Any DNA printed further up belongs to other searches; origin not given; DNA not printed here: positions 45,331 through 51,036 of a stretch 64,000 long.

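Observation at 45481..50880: Architecture of the ~1800-aa protein: many degenerate PPC-like beta-sandwich modules and an acidic tail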

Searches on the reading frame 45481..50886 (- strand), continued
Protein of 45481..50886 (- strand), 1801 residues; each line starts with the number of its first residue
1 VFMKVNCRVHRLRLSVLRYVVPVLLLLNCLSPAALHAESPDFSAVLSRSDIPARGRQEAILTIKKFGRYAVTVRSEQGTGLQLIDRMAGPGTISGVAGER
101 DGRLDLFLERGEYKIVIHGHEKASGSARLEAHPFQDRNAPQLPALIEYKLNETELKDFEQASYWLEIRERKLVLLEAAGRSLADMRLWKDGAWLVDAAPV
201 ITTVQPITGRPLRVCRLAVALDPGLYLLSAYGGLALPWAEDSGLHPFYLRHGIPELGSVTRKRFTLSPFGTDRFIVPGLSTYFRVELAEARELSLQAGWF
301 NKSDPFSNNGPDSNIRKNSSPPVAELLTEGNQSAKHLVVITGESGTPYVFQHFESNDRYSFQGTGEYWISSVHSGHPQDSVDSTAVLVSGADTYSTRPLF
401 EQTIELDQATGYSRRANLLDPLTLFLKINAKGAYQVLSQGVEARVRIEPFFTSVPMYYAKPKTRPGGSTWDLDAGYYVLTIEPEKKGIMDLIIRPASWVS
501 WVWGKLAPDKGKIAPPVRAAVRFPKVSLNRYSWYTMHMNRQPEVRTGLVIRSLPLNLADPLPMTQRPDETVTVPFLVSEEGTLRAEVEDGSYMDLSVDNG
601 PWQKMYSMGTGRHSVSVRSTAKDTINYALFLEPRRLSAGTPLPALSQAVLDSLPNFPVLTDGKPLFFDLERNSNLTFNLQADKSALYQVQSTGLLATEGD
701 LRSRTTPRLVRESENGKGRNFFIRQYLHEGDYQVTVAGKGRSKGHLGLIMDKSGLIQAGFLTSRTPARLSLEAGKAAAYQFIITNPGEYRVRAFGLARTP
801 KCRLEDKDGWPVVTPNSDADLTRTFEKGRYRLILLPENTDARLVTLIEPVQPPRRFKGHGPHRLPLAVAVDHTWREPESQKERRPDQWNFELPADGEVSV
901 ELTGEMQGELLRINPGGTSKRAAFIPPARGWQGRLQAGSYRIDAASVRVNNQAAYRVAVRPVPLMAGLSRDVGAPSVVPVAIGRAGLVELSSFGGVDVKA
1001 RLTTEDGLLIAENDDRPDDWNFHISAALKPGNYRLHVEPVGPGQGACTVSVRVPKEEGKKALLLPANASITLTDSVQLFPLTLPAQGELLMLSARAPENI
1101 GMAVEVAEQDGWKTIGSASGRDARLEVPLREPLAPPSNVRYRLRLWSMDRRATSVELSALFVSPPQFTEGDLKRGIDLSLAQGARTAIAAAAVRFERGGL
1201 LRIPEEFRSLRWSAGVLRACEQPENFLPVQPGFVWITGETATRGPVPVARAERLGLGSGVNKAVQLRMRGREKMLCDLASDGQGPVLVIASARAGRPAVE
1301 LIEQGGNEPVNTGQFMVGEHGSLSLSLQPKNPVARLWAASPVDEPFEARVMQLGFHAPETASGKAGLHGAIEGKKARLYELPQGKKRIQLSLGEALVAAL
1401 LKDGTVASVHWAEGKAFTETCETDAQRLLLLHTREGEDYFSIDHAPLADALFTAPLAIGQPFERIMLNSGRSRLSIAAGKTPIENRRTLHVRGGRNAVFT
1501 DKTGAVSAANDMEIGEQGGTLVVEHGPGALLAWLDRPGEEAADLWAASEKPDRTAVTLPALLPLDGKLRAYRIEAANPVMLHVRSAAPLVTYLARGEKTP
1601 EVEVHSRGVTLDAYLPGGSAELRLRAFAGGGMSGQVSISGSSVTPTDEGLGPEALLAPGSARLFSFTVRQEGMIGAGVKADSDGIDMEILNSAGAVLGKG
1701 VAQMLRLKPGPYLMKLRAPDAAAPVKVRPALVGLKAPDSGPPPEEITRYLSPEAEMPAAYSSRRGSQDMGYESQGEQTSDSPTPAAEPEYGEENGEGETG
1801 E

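Call 35: search_protein_families(library=pfam, proteins=[P0006, P0051, P0073, P0014, P0110], max_evalue=1)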
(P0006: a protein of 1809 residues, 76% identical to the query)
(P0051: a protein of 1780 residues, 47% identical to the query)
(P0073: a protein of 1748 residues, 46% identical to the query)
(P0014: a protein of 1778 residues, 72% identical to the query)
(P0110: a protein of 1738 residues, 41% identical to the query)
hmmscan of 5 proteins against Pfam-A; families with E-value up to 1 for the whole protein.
P0006 (1809 aa): 4 families
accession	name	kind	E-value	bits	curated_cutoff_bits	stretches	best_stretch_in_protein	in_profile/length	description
PF04151.21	PPC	-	2.7e-05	25.4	25.9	0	883-914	5-37/70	Bacterial pre-peptidase C-terminal domain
PF21226.3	MalQ_N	-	0.002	18.9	24.1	0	970-1044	2-87/91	MalQ N-terminal beta sandwich domain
PF23623.1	GBD_IRG7_N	-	0.0092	16.6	27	0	989-1048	34-93/95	IRG7 N-terminal galactose binding domain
PF18981.6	InlK_D3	-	0.13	12.8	25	0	1703-1724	48-68/75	Internalin K domain (D3/D4)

P0051 (1780 aa): 3 families
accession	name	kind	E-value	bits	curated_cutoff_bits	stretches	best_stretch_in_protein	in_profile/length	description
PF04151.21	PPC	-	4.9e-05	24.5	25.9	0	874-913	3-42/70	Bacterial pre-peptidase C-terminal domain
PF13620.12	CarboxypepD_reg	-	0.078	13.8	32.3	0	1015-1045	44-75/82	Carboxypeptidase regulatory-like domain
PF19077.6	Big_13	-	0.12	13.3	27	0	992-1028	48-84/102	Bacterial Ig-like domain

P0073 (1748 aa): 1 family
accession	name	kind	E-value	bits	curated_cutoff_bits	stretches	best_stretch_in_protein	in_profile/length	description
PF17962.7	bMG6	-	0.18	12.4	23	0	37-62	76-100/112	Bacterial macroglobulin domain 6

P0014 (1778 aa): 2 families
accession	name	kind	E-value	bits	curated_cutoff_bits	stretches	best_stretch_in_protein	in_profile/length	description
PF21226.3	MalQ_N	-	0.00017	22.3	24.1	1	966-1026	18-89/91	MalQ N-terminal beta sandwich domain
PF04151.21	PPC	-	0.0065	17.7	25.9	1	861-893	3-36/70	Bacterial pre-peptidase C-terminal domain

P0110 (1738 aa): 4 families
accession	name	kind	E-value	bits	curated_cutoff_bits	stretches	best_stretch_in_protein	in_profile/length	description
PF04151.21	PPC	-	0.0014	19.9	25.9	0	971-1015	23-69/70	Bacterial pre-peptidase C-terminal domain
PF07495.19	Y_Y_Y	-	0.024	15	26.6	0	912-932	35-55/65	Y_Y_Y domain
PF01835.25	MG2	-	0.14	13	32.8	0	977-1021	38-89/96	MG2 domain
PF19077.6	Big_13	-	0.15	13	27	0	978-1018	46-85/102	Bacterial Ig-like domain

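Call 36: find_related_loci(query=A1, collection=genome_contigs, flank=10000)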
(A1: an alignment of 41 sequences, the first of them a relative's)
Query A1 (1799 aa) in genome_contigs; peptide patterns used: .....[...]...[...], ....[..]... (x = any residue, [..] = any of these).
397 stretches matched a pattern; 354 encode a relative of the query (tblastn E <= 1e-3); the best 80 are kept; 80 distinct loci.
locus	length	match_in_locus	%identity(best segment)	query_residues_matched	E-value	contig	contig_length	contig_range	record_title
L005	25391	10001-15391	73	1-1799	0e+0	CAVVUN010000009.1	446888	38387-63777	MAG: Nitrospirota bacterium isolate MFD03899.bin.2.182 genome assembly, contig: contig_4749, whole genome shotgun sequen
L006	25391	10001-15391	78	1-1795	0e+0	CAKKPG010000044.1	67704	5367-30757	Nitrospiria bacterium isolate Hainich-H41-bin024-1 genome assembly, contig: H41-bin024_1_Hain_H41_01um_R1_392_length_677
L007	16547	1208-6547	64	3-1765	0e+0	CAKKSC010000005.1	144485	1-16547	Desulfuromonadales bacterium isolate Hainich-H52-bin013-1 genome assembly, contig: H52-bin013_1_Hain_H52_02um_R1_6_lengt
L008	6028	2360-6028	77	1-1226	0e+0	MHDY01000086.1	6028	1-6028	MAG: Nitrospirae bacterium GWC2_56_14 gwc2_scaffold_19366, whole genome shotgun sequence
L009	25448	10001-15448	78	1-1796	0e+0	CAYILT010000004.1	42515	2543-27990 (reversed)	MAG TPA_asm: uncultured Nitrospiraceae bacterium isolate ERP119705_co22_392 genome assembly, contig: NODE_664_length_425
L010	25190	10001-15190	72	45-1796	0e+0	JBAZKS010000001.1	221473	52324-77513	MAG: Elusimicrobiota bacterium isolate SO_2017_LW4_15 scaffold_166_c1_LW137-91_2017, whole genome shotgun sequence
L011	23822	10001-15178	45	38-1761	0e+0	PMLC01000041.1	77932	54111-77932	MAG: Acidobacteria bacterium isolate fen_297 73.20120600_E1D.18_contig_5830, whole genome shotgun sequence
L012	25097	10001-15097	46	43-1748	0e+0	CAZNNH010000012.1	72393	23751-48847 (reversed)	MAG TPA_asm: uncultured Acidobacteriota bacterium isolate binchicken_co129_729 genome assembly, contig: NODE_740_length_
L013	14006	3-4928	44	108-1750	0e+0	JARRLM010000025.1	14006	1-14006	MAG: Acidobacteriota bacterium isolate Spart_072_MAG scaffold_4664, whole genome shotgun sequence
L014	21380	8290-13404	46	42-1748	0e+0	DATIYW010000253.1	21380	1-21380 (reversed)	MAG TPA_asm: Thermoanaerobaculaceae bacterium isolate SMAG_U15285 k141_1910688, whole genome shotgun sequence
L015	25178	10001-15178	41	15-1778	0e+0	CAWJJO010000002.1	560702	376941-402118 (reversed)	MAG: uncultured bacterium isolate MFD05674.bin.2.88 genome assembly, contig: contig_105825, whole genome shotgun sequenc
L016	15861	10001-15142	45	14-1755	0e+0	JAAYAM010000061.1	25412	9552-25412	MAG: Acidobacteria bacterium isolate AS06rmzACSIP_132 73806_AS06, whole genome shotgun sequence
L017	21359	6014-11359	41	43-1749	0e+0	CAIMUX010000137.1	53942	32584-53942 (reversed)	MAG: Candidatus Eisenbacteria bacterium isolate Loclat_bin-10216 genome assembly, contig: bin-10216:137/142, whole genom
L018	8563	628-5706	39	41-1751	0e+0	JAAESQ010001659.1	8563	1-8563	MAG: bacterium isolate Ust_16 UstG_CONTIG5312655, whole genome shotgun sequence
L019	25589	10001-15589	41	20-1748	0e+0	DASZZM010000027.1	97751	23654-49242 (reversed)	MAG TPA_asm: Thermoanaerobaculia bacterium isolate SMAG_U6236 k141_181204, whole genome shotgun sequence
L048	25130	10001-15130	36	44-1746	0e+0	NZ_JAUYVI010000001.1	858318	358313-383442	Dongia sedimenti strain R-7 R_7_scaffold1, whole genome shotgun sequence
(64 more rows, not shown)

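Call 38: search_solved_structures(query=A1, max_evalue=10)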
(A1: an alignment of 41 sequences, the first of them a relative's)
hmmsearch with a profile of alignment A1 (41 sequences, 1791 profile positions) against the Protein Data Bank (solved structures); distinct sequences matched with E-value up to 10: 0.

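Call 81: search_protein_families(library=padloc, proteins=[window:45484-50880:-], max_evalue=0.01)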
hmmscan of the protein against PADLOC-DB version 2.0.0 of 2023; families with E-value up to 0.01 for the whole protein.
window:45484-50880:- (1799 aa): 0 families

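Call 87: find_homologous_proteins(query=L048:10001-15130:+, max_evalue=1e-30)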
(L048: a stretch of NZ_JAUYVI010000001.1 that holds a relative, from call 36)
Query L048:10001-15130:+ (1710 aa): 751 proteins with E <= 1e-30 among 8000 candidates; the best 120 are listed.
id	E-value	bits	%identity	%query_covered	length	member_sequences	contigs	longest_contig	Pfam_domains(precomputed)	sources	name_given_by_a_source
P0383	0.0e+0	3830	100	100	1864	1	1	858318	PF07007.18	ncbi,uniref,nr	ncbi:lysozyme inhibitor LprI family protein [Dongia sedimenti]|uniref:Lysozyme inhibitor LprI family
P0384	0.0e+0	3263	84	100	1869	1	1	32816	PF07007.18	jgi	jgi:uncharacterized protein YecT (DUF1311 family)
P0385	0.0e+0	2966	77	100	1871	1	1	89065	PF07007.18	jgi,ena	-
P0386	0.0e+0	2856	75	100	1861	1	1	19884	PF07007.18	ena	-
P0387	0.0e+0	2718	71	100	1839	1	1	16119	-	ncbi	-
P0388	0.0e+0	2645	70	100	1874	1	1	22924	PF07007.18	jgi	jgi:uncharacterized protein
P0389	0.0e+0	2644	70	100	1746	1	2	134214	-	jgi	jgi:hypothetical protein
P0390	0.0e+0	2577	68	100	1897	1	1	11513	PF07007.18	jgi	jgi:uncharacterized protein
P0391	0.0e+0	2560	68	100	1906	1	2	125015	PF07007.18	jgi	jgi:uncharacterized protein YecT (DUF1311 family)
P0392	0.0e+0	2552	68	100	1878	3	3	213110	PF07007.18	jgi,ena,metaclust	metaclust:\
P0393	0.0e+0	2522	67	100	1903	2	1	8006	PF07007.18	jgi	-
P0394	0.0e+0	2435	65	100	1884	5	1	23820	PF07007.18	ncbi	-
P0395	0.0e+0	2433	70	58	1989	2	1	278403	PF07007.18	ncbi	-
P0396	0.0e+0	2425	65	100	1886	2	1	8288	PF07007.18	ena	-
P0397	0.0e+0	2407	67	59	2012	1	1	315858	PF00691.26,PF07007.18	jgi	jgi:uncharacterized protein YecT (DUF1311 family)/outer membrane protein OmpA-like peptidoglycan-ass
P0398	0.0e+0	2382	64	100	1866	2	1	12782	PF07007.18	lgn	-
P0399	0.0e+0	2372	70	58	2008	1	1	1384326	PF00691.26,PF07007.18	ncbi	ncbi:lysozyme inhibitor LprI family protein [Dongia sp. agr-C8]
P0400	0.0e+0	2364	63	100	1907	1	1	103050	PF07007.18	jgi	jgi:uncharacterized protein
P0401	0.0e+0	2323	63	100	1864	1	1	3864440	PF07007.18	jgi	jgi:uncharacterized protein YecT (DUF1311 family)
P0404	0.0e+0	1834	48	77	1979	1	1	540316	PF07007.18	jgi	jgi:uncharacterized protein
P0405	0.0e+0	1831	52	100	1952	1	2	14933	PF07007.18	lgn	-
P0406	0.0e+0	1800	51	100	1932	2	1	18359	PF07007.18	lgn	-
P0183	0.0e+0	1796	51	100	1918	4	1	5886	PF07007.18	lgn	-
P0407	0.0e+0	1729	49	100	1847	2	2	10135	PF07007.18,PF04151.22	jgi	jgi:uncharacterized protein YecT (DUF1311 family)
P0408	0.0e+0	1728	50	100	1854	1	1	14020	PF07007.18,PF04151.22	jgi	jgi:uncharacterized protein YecT (DUF1311 family)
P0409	0.0e+0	1719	50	100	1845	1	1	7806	PF07007.18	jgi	jgi:uncharacterized protein YecT (DUF1311 family)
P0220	0.0e+0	1225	40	99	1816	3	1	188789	PF07007.18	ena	-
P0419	0.0e+0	1213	41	99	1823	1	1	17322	PF07007.18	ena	-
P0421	0.0e+0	1207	40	99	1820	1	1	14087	PF07007.18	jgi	-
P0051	0.0e+0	1206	39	100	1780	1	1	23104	PF04151.22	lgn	-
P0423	0.0e+0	1205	40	99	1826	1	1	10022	PF07007.18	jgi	jgi:uncharacterized protein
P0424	0.0e+0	1200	40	99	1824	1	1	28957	PF07007.18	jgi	jgi:uncharacterized protein YecT (DUF1311 family)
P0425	0.0e+0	1199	40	100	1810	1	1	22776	PF07007.18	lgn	-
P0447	0.0e+0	1157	39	100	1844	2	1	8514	PF07007.18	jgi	-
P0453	0.0e+0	1153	38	100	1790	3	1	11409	PF04151.22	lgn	-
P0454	0.0e+0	1152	38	100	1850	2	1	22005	PF07007.18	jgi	jgi:uncharacterized protein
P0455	0.0e+0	1152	40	99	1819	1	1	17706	PF07007.18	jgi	jgi:uncharacterized protein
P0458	0.0e+0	1151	38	100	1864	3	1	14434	PF07007.18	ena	-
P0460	0.0e+0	1149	38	100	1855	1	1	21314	PF07007.18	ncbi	-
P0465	0.0e+0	1141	38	100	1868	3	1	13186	PF07007.18,PF04151.22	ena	-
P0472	0.0e+0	1135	39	100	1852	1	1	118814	PF07007.18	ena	-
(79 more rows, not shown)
